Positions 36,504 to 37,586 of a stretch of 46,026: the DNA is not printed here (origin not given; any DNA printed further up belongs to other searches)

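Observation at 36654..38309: Low-GC islet encoding a secreted Cys-rich protein with an HNH-like nuclease motif, followed by a second secreted unknown protein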

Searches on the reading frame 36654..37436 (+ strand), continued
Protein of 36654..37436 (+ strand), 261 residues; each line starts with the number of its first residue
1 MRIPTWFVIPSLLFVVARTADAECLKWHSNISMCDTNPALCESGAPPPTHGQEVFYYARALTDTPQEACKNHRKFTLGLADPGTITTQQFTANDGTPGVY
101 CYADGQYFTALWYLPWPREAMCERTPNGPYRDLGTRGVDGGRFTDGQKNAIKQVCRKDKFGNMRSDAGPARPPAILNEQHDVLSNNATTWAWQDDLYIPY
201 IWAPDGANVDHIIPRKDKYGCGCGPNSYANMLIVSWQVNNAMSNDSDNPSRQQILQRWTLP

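Call 46: fold_search(model_id=the predicted structure, library=pdb)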
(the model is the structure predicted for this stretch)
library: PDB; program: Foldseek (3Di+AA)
matches with E <= 10: 1091; with E <= 0.001: 0
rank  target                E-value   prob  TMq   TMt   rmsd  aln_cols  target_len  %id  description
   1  3u0k_A                2.9e-01  0.08  0.09  0.10  16.8        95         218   19  Crystal Structure of the genetically encoded calcium indicator RCaMP (released 2012-10-03)
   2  7z2d_A                4.6e-01  0.08  0.12  0.06  17.8       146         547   10  Cryo-EM structure of HIV-1 reverse transcriptase with a DNA aptamer in complex with rilpivirine (released 2022-07-20)
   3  9ic0_C                4.9e-01  0.51  0.15  0.11   7.2        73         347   14  Chimeric mitochondrial DNA polymerase gamma ternary complex (mAhB) in mouse-like error-editing conformer (composite) (released 2025-06-04)
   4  1tv6_A                5.5e-01  0.06  0.11  0.06  19.3       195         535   13  HIV-1 Reverse Transcriptase Complexed with CP-94,707 (released 2004-07-20)
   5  1c0t_A                5.5e-01  0.04  0.10  0.06  20.1       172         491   12  CRYSTAL STRUCTURE OF HIV-1 REVERSE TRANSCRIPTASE IN COMPLEX WITH BM+21.1326 (released 2000-07-19)
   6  8u6r_A                5.8e-01  0.03  0.09  0.05  20.4       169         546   13  Crystal Structure of HIV-1 Reverse Transcriptase in Complex with 3-(2-((2-cyanoindolizin-8-yl)oxy)phenoxy)-N-(2,2-difl (released 2023-11-08)
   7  7oxq_B                6.2e-01  0.07  0.13  0.09  19.5       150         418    9  Crystal structure of HIV-1 reverse transcriptase with a double stranded DNA in complex with fragment 048 at the transi (released 2021-12-08)
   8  3nja_B                6.2e-01  0.03  0.08  0.15  18.5       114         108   15  The crystal structure of the PAS domain of a GGDEF family protein from Chromobacterium violaceum ATCC 12472. (released 2010-08-18)
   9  7z2e_A                6.6e-01  0.08  0.12  0.07  17.8       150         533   11  Cryo-EM structure of NNRTI resistant M184I/E138K mutant HIV-1 reverse transcriptase with a DNA aptamer in complex with (released 2022-07-20)
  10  4b3q_A                6.6e-01  0.04  0.11  0.06  19.4       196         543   13  Structures of HIV-1 RT and RNA-DNA Complex Reveal a Unique RT Conformation and Substrate Interface (released 2013-01-16)
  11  8fhl_A                7.4e-01  0.11  0.09  0.09  14.1        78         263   13  Structure of pyruvate dehydrogenase phosphatase regulatory subunit neoepitope presented by H2-Dd (released 2023-06-28)
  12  2ykm_A                7.4e-01  0.06  0.12  0.06  19.7       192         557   11  Crystal structure of HIV-1 Reverse Transcriptase (RT) in complex with a Difluoromethylbenzoxazole (DFMB) Pyrimidine Th (released 2011-08-17)
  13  1rt3_A                7.4e-01  0.05  0.11  0.07  19.5       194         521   11  AZT DRUG RESISTANT HIV-1 REVERSE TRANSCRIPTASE COMPLEXED WITH 1051U91 (released 1999-02-16)
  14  3t19_A                7.4e-01  0.04  0.11  0.06  19.4       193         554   12  Crystal structure of HIV-1 reverse transcriptase (wild type) in complex with inhibitor M05 (released 2011-10-26)
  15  8g5i_B                7.8e-01  0.30  0.15  0.11  13.2        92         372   15  Cryo-EM structure of the Mismatch Sensing Complex (I) of Human Mitochondrial DNA Polymerase Gamma (released 2024-01-10)
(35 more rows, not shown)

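Call 47: search_protein_families(library=pfam, proteins=[P0114, P0113, P0127, P0063, P0074, P0110, P0130, P0100, P0088, P0086], max_evalue=0.01)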
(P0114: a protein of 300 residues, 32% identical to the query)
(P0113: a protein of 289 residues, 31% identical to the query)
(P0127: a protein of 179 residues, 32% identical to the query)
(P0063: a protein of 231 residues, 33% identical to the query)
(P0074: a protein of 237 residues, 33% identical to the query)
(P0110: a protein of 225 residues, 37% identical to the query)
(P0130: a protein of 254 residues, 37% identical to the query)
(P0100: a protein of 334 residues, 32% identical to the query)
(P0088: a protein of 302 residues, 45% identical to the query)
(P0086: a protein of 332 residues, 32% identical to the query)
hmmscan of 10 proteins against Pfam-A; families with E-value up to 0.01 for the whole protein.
P0114 (300 aa): 3 families
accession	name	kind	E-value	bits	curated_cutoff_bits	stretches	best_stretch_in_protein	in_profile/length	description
PF13395.12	HNH_4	-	2.3e-15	56.7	22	2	88-125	14-50/54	HNH endonuclease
PF14279.12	HNH_5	-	1.6e-12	47.6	27.5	2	89-129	9-49/56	HNH endonuclease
PF01844.29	HNH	-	1.1e-09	38.7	21.4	1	91-123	12-44/47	HNH endonuclease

P0113 (289 aa): 0 families

P0127 (179 aa): 0 families

P0063 (231 aa): 0 families

P0074 (237 aa): 0 families

P0110 (225 aa): 0 families

P0130 (254 aa): 0 families

P0100 (334 aa): 0 families

P0088 (302 aa): 1 family
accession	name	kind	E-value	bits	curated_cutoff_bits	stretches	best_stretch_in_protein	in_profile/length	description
PF01844.29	HNH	-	0.0019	18.7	21.4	1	243-282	9-44/47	HNH endonuclease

P0086 (332 aa): 0 families

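Call 53: find_encoding_contigs(protein=P0012, flank=5000, max_places=2)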
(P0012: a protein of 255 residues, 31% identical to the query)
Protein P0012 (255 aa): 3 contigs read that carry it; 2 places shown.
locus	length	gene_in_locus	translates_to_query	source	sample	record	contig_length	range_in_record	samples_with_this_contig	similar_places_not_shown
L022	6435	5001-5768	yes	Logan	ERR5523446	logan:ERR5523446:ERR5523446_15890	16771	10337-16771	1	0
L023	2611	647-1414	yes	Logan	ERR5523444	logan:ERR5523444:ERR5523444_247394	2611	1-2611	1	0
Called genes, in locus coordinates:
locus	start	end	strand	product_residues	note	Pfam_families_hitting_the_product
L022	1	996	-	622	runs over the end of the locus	PF00415:RCC1 (faint), PF25390:WD40_RLD, PF13540:RCC1_2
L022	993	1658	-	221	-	PF00044:Gp_dh_N (faint)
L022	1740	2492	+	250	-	-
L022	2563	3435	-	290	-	-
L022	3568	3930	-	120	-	PF07883:Cupin_2, PF02311:AraC_binding (weak)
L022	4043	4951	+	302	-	PF22000:DUF6929, PF21851:DUF6910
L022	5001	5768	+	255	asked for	-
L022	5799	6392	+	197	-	PF04542:Sigma70_r2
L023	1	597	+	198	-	?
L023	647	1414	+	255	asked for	-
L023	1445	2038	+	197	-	PF04542:Sigma70_r2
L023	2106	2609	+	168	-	?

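Call 54: find_encoding_contigs(protein=P0007, flank=5000, max_places=2)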
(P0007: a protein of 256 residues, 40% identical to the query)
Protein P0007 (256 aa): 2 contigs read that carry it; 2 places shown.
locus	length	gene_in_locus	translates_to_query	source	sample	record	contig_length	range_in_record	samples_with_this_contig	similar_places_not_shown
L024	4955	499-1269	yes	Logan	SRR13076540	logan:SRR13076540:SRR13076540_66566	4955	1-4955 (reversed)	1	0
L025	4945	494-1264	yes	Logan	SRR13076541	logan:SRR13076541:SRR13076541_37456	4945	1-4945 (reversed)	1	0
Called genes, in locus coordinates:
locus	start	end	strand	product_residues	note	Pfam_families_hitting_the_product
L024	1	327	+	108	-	?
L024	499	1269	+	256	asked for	-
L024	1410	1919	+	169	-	-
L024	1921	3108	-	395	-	PF13091:PLDc_2, PF00614:PLDc (faint), PF13091:PLDc_2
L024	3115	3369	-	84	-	PF04226:Transgly_assoc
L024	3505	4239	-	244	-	PF01553:Acyltransferase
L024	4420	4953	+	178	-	?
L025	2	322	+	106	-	?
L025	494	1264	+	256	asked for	-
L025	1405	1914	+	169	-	-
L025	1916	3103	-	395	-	PF13091:PLDc_2, PF00614:PLDc (faint), PF13091:PLDc_2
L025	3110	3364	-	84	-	PF04226:Transgly_assoc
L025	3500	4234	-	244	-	PF01553:Acyltransferase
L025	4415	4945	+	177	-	?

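Call 58: search_protein_families(library=ncbifam, proteins=[P0015, P0017, P0021, P0023, P0024, P0025, P0026, P0028, P0114, P0032], max_evalue=0.1)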
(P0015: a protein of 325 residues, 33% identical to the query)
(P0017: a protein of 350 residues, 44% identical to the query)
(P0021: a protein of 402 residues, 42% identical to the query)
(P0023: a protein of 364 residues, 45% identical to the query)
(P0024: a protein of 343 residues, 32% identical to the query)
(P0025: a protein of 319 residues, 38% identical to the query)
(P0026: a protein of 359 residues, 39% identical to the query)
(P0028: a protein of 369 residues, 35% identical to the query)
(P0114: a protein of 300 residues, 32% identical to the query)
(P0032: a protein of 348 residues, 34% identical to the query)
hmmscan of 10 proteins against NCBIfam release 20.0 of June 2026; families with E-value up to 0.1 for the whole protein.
P0015 (325 aa): 6 families
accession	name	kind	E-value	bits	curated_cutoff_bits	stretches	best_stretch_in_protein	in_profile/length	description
TIGR03901.2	MYXO-CTERM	domain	2.6e-05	24.5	20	1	298-324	3-33/34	MYXO-CTERM sorting domain-containing protein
NF045522.1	MXAN_2561_fam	equivalog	0.00032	20.3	150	1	296-324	275-303/304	MXAN_2561 family MXYO-CTERM-anchored protein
TIGR03382.1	GC_trans_RRR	domain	0.001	19.6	15.85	1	299-324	1-27/27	MYXO-CTERM sorting domain-containing protein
NF041894.1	MXAN_6652_fam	equivalog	0.0023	17.5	200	1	289-324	168-203/203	MXAN_6652 family MXYO-CTERM-anchored protein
NF045638.1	Mrt_dep_phytase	exception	0.0094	14.7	440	1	284-324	389-429/430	myxosortase-dependent phytase-like phosphatase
TIGR04564.1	Synergist_CTERM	domain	0.055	13.5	22.5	1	298-324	3-27/27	Synerg-CTERM sorting domain-containing protein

P0017 (350 aa): 2 families
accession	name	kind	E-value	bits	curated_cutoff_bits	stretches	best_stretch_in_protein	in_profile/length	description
TIGR03901.2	MYXO-CTERM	domain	0.011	16.1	20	1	322-347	3-33/34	MYXO-CTERM sorting domain-containing protein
NF041936.1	MXAN_0125_fam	equivalog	0.013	15.5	65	1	312-347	134-168/169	MXAN_0125 family MYXO-CTERM protein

P0021 (402 aa): 3 families
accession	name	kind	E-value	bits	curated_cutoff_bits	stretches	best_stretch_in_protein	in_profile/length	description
NF045522.1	MXAN_2561_fam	equivalog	0.0051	16.3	150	1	373-401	275-303/304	MXAN_2561 family MXYO-CTERM-anchored protein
NF041894.1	MXAN_6652_fam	equivalog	0.0082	15.7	200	1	359-399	162-201/203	MXAN_6652 family MXYO-CTERM-anchored protein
TIGR03382.1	GC_trans_RRR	domain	0.056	14.1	15.85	1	376-399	1-25/27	MYXO-CTERM sorting domain-containing protein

P0023 (364 aa): 3 families
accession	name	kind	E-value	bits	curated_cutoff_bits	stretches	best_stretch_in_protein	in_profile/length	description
TIGR03901.2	MYXO-CTERM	domain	0.0017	18.7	20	1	328-354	3-32/34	MYXO-CTERM sorting domain-containing protein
NF045522.1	MXAN_2561_fam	equivalog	0.022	14.3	150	1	322-354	271-303/304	MXAN_2561 family MXYO-CTERM-anchored protein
NF041894.1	MXAN_6652_fam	equivalog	0.038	13.5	200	1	309-354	161-203/203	MXAN_6652 family MXYO-CTERM-anchored protein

P0024 (343 aa): 2 families
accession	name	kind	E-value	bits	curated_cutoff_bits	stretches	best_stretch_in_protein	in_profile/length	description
TIGR03901.2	MYXO-CTERM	domain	0.015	15.7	20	1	305-334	2-34/34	MYXO-CTERM sorting domain-containing protein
NF041894.1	MXAN_6652_fam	equivalog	0.052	13.1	200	1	296-331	166-202/203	MXAN_6652 family MXYO-CTERM-anchored protein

P0025 (319 aa): 3 families
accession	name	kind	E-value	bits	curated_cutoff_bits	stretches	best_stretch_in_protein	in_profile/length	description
TIGR03901.2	MYXO-CTERM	domain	0.012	16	20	1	292-317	3-32/34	MYXO-CTERM sorting domain-containing protein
NF041894.1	MXAN_6652_fam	equivalog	0.054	13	200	1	271-317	155-203/203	MXAN_6652 family MXYO-CTERM-anchored protein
TIGR01865.2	cas_Csn1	equivalog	0.095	10.9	100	0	190-233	590-628/1070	type II CRISPR RNA-guided endonuclease Cas9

P0026 (359 aa): 4 families
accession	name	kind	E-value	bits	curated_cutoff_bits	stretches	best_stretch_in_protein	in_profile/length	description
NF041894.1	MXAN_6652_fam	equivalog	0.00057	19.5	200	1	313-352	164-203/203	MXAN_6652 family MXYO-CTERM-anchored protein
NF045522.1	MXAN_2561_fam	equivalog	0.00077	19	150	1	298-352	251-303/304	MXAN_2561 family MXYO-CTERM-anchored protein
TIGR03382.1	GC_trans_RRR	domain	0.02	15.5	15.85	1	327-352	1-25/27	MYXO-CTERM sorting domain-containing protein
TIGR03901.2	MYXO-CTERM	domain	0.021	15.2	20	1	326-352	3-32/34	MYXO-CTERM sorting domain-containing protein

P0028 (369 aa): 2 families
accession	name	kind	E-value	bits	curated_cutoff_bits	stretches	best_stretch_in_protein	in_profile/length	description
TIGR03901.2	MYXO-CTERM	domain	0.0016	18.8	20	1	331-357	2-32/34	MYXO-CTERM sorting domain-containing protein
NF045522.1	MXAN_2561_fam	equivalog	0.0054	16.2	150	1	325-358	270-304/304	MXAN_2561 family MXYO-CTERM-anchored protein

P0114 (300 aa): 4 families
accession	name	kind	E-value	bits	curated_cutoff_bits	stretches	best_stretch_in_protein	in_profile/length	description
TIGR01865.2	cas_Csn1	equivalog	4.5e-13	48.4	100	2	88-150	589-654/1070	type II CRISPR RNA-guided endonuclease Cas9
NF049971.1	CRISPR_Cas9d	exception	4.2e-11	42.2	375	2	91-131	561-601/986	type II CRISPR RNA-guided endonuclease Cas9d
NF040563.1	guided_IscB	equivalog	1.7e-05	24.1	175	2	92-142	204-255/314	RNA-guided endonuclease IscB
NF033562.2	BH0509_fam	subfamily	0.016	15.1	30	0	184-201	15-32/43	BH0509 family protein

P0032 (348 aa): 2 families
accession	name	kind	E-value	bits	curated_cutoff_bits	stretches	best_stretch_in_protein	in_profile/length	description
TIGR03901.2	MYXO-CTERM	domain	0.0074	16.6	20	1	315-341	1-31/34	MYXO-CTERM sorting domain-containing protein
NF041936.1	MXAN_0125_fam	equivalog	0.053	13.5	65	1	299-341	124-167/169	MXAN_0125 family MYXO-CTERM protein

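Call 76: find_homologous_proteins(query=A4, max_evalue=0.001)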
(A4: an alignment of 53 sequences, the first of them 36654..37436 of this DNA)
Query A4 (53 sequences) (261 aa, profile of the alignment): 13 proteins with E <= 0.001 among 1989 candidates.
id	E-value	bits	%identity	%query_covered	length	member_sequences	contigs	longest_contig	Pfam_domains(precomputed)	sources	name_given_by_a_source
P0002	9.6e-91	323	45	99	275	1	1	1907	-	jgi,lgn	jgi:hypothetical protein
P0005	1.6e-88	315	42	97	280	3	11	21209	-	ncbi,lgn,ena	-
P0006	2.1e-88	315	42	100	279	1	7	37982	-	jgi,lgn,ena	jgi:hypothetical protein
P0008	1.1e-85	306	41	93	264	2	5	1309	-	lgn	-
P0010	1.0e-84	303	34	100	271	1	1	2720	-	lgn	-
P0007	5.8e-82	294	40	96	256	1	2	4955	-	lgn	-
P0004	4.2e-79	284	41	98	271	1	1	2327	-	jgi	jgi:hypothetical protein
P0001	9.7e-77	277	100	100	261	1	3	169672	-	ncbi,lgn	-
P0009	4.4e-73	265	37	93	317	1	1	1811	-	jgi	jgi:hypothetical protein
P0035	2.8e-72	262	27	92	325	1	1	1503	-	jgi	jgi:hypothetical protein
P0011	4.9e-72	261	38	59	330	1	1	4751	-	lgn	-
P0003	1.9e-67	246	48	86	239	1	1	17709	-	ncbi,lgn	-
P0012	1.1e-65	240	31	99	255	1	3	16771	-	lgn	-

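Call 77: find_encoding_contigs(protein=P0114, flank=6000, max_places=2)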
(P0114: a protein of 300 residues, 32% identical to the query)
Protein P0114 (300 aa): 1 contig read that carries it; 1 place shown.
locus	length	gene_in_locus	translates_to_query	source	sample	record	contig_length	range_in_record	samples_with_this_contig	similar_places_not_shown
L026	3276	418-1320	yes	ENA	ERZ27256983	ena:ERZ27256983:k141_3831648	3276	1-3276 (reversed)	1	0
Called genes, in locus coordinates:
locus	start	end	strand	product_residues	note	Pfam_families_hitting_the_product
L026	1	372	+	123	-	?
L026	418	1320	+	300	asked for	PF01844:HNH (faint), PF13395:HNH_4, PF14279:HNH_5 (faint), PF13395:HNH_4 (weak)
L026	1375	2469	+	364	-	PF00583:Acetyltransf_1 (weak), PF13508:Acetyltransf_7 (faint)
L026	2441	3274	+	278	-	?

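Call 78: search_protein_families(library=phrogs, proteins=[window:36654-37436:+], max_evalue=1)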
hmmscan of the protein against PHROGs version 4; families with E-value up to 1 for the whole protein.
window:36654-37436:+ (261 aa): 1 family
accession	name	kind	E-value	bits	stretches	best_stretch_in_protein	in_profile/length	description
phrog_26577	-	unknown function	0.061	14.7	1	207-244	70-105/119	-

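Call 79: search_protein_families(library=padloc, proteins=[window:36654-37436:+], max_evalue=1)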
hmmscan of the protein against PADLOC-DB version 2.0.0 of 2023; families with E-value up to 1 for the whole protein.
window:36654-37436:+ (261 aa): 0 families
